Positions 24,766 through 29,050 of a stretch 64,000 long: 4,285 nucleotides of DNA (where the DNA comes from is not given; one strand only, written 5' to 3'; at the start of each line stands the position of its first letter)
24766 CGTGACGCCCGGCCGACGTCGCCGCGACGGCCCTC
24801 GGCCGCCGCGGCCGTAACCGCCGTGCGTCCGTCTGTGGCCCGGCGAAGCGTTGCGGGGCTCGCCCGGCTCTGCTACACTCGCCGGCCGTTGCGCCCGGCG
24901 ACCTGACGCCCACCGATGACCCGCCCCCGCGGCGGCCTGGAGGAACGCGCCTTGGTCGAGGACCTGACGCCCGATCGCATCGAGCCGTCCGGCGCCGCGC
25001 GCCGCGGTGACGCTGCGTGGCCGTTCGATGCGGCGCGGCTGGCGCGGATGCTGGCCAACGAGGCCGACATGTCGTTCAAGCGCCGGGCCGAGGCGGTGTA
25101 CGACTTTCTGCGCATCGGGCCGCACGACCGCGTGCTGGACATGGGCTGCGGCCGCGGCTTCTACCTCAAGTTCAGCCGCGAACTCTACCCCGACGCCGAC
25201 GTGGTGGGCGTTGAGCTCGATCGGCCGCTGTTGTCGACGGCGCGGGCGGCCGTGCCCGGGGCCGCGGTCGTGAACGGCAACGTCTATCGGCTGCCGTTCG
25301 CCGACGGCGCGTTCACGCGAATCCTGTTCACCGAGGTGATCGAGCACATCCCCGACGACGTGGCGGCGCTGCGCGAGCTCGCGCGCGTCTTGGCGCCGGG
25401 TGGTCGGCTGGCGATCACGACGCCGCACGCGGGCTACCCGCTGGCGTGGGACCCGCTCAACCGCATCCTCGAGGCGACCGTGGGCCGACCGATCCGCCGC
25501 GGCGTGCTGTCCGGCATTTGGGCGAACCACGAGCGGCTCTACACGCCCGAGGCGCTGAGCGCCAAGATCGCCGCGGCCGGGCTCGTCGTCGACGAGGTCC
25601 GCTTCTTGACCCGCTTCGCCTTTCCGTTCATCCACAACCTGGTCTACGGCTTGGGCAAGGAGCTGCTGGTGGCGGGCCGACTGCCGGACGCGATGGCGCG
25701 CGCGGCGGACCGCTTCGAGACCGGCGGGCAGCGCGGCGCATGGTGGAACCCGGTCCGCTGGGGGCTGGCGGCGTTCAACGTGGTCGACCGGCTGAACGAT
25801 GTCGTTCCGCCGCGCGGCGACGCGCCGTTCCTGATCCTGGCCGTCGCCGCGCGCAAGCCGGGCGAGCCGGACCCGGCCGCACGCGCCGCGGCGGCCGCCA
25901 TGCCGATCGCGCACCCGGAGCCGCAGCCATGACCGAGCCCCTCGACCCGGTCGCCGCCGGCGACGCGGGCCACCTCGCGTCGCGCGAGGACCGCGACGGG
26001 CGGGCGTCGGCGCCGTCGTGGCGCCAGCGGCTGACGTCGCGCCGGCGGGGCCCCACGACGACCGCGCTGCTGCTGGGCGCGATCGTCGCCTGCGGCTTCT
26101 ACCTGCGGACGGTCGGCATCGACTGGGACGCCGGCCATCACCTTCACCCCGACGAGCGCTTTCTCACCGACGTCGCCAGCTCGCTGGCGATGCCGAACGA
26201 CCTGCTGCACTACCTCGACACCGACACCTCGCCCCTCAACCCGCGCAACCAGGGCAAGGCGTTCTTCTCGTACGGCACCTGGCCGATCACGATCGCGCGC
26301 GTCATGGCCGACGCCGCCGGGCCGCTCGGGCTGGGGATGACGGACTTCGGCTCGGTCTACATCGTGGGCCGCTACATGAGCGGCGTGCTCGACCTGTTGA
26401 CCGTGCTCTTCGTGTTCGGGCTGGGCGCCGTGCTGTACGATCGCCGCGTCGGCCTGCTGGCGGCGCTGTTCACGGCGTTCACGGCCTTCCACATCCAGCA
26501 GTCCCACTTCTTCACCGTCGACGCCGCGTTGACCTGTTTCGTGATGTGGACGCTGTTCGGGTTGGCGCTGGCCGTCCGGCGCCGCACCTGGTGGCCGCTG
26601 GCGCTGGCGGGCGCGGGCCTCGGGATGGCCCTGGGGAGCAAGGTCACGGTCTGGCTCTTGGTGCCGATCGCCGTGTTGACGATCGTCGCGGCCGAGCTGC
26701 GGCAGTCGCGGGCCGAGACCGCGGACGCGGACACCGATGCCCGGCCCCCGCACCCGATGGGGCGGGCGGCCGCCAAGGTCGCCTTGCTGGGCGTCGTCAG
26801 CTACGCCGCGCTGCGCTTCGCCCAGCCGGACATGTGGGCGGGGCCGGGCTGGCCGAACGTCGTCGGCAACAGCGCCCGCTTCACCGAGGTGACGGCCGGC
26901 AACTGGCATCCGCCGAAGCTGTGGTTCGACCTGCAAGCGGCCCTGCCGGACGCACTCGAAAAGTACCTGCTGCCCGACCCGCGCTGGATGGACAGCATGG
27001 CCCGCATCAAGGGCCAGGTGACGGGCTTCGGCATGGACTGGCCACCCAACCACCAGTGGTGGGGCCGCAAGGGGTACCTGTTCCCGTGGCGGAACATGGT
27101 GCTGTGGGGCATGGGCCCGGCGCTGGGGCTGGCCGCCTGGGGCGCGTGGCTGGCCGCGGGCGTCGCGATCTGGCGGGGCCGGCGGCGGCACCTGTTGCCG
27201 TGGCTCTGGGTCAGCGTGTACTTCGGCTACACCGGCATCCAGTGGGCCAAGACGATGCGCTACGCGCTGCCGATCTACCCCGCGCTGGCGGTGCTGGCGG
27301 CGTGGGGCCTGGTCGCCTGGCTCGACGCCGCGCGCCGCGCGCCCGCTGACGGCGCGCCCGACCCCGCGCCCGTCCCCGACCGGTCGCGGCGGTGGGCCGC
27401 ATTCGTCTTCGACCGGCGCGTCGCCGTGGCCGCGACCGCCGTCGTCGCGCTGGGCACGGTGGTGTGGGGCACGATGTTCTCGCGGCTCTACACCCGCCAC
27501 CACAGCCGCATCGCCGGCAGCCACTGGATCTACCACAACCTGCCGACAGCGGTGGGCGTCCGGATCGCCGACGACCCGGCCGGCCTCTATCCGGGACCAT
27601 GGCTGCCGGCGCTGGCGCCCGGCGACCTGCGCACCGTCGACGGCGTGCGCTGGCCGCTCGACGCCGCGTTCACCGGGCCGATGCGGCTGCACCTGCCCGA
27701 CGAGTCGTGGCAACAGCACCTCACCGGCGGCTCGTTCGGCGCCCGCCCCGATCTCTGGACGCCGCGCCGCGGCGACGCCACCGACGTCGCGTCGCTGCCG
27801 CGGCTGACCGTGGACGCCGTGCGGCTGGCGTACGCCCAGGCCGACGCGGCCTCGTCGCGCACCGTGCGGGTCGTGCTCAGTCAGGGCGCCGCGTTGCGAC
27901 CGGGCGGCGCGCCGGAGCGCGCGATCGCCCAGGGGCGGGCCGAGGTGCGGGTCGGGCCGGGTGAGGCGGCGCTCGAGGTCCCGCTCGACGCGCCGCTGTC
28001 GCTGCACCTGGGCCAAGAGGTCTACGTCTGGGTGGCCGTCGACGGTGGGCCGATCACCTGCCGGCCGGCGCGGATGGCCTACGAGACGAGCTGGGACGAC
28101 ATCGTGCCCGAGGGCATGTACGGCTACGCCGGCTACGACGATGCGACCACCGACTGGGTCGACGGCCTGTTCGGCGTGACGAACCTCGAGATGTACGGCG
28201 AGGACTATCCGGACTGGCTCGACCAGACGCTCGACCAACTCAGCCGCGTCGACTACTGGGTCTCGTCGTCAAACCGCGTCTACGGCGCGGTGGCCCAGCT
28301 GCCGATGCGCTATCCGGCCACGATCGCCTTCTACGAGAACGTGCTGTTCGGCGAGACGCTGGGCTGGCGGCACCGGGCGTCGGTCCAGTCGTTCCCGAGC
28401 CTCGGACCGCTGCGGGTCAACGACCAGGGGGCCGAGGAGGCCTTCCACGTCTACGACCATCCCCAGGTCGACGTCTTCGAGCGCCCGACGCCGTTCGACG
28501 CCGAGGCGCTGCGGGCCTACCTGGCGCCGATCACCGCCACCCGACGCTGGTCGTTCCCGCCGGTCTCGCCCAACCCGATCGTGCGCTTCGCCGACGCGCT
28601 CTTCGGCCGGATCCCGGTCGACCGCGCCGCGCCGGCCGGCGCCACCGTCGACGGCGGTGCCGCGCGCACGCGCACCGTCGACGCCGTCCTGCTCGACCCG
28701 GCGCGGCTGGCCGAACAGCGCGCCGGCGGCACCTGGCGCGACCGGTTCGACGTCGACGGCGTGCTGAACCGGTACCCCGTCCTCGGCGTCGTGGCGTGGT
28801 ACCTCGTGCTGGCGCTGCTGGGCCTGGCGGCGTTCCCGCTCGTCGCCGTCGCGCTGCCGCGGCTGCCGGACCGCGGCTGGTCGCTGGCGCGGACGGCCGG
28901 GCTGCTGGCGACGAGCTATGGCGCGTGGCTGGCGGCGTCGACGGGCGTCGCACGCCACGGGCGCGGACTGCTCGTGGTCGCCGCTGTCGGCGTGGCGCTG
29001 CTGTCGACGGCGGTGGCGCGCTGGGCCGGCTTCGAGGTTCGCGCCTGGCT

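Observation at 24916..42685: Candidate protein O-glycosylation system: four giant GT-C membrane glycosyltransferases, a coupled methyltransferase and a Wzy_C/PglL-like fusion, next to PT-linker substrates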

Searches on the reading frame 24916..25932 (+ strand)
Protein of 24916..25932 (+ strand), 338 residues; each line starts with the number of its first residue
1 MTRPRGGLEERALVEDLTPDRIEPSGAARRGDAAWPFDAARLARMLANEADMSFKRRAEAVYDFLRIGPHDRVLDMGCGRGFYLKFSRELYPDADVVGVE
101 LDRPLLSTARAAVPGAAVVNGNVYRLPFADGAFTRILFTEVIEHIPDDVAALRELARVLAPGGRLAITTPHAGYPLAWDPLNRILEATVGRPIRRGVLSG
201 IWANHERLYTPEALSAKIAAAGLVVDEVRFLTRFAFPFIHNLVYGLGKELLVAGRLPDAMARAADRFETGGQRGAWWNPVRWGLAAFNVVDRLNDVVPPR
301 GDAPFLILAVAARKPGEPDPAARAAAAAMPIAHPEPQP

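Call 10: search_protein_families(library=pfam, proteins=[window:24916-25932:+], max_evalue=0.01)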
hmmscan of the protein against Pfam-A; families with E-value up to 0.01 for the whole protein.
window:24916-25932:+ (338 aa): 10 families
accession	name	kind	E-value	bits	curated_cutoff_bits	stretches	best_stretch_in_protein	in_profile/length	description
PF08241.18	Methyltransf_11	-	5.4e-20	72.3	21.2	1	74-167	1-95/95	Methyltransferase domain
PF13649.12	Methyltransf_25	-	4.6e-17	62.9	27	1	73-163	1-97/97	Methyltransferase domain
PF13489.12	Methyltransf_23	-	3.3e-14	53.4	27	1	66-226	19-162/164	Methyltransferase domain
PF13847.12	Methyltransf_31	-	5.9e-14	52.4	27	1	69-171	3-113/145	Methyltransferase domain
PF08242.18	Methyltransf_12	-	5.9e-11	43.4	30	1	74-165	1-98/98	Methyltransferase domain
PF01209.24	Ubie_methyltran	-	8.4e-08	32.3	20.1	1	70-167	48-151/233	ubiE/COQ5 methyltransferase family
PF01135.25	PCMT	-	0.00048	20.4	20.3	1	58-165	62-169/210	Protein-L-isoaspartate(D-aspartate) O-methyltransferase (PCMT)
PF07021.18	MetW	-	0.0005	20.2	21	1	67-174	11-114/193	Methionine biosynthesis protein MetW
PF02353.26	CMAS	-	0.00051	19.9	27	1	56-167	49-164/273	Mycolic acid cyclopropane synthetase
PF02390.23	Methyltransf_4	-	0.0093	15.9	24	0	73-116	5-48/173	Putative methyltransferase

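Call 11: search_protein_families(library=ncbifam, proteins=[window:24916-25932:+], max_evalue=0.01)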
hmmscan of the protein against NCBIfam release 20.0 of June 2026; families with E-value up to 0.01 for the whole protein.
window:24916-25932:+ (338 aa): 38 families (the best 25 are shown)
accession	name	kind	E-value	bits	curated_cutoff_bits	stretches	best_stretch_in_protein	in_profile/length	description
NF045667.1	MTase_DVU1556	equivalog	5.7e-19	68.4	155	1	60-168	13-120/213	DVU_1556 family methyltransferase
NF001241.0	PRK00216.1-2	equivalog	2.2e-12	47.1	327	1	59-168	41-148/231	demethylmenaquinone methyltransferase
NF002463.0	PRK01683.1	equivalog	2.5e-11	43.7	297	1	70-171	32-132/258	trans-aconitate 2-methyltransferase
NF007610.0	PRK10258.1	equivalog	2.6e-11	43.3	342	1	43-170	17-141/251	malonyl-ACP O-methyltransferase BioC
NF041536.1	ArsM_DUF2284_UU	exception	1.2e-10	40.3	575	1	66-168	73-181/459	arsenite methyltransferase/DUF2284 domain selenoprotein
NF047649.1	MTase_UXPK_star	exception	1.4e-10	40.7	460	1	66-167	74-181/283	methyltransferase/UXPK-star double selenoprotein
NF041537.1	ArsM_AhpD_UU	exception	4.7e-10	38.8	510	1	64-169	71-182/345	arsenite methyltransferase/AhpD domain selenoprotein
NF008823.0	PRK11873.1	subfamily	4.9e-10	39.3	263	1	64-168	72-182/272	arsenite methyltransferase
NF001243.0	PRK00216.1-4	equivalog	2.9e-09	36.6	235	1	60-166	38-150/237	demethylmenaquinone methyltransferase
TIGR02072.1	BioC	equivalog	4.1e-09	36.6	184.95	1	71-170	36-135/244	malonyl-ACP O-methyltransferase BioC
TIGR01934.1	MenG_MenH_UbiE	subfamily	6e-09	35.5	158.35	1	62-168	32-142/223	ubiquinone/menaquinone biosynthesis methyltransferase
TIGR02752.1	MenG_heptapren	equivalog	1.2e-08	34.7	419.85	1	64-166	40-148/231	demethylmenaquinone methyltransferase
NF001244.0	PRK00216.1-5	equivalog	1.8e-08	34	216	1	63-168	42-154/236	bifunctional demethylmenaquinone methyltransferase/2-methoxy-6-polyprenyl-1,4-benzoquinol methylase UbiE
NF045825.1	FAmtase_mtf2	equivalog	4.1e-08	32.8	400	1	72-168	61-159/248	fatty-acid O-methyltransferase Mtf2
NF045823.1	PthPhpthDimycoMt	equivalog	1.6e-07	30.8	300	1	72-167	69-166/256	phthiotriol/phenolphthiotriol dimycocerosates methyltransferase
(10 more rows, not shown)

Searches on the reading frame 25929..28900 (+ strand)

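Call 22: search_solved_structures(query=window:25929-28900:+, max_evalue=1)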
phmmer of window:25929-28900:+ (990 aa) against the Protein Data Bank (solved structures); distinct sequences matched with E-value up to 1: 0.
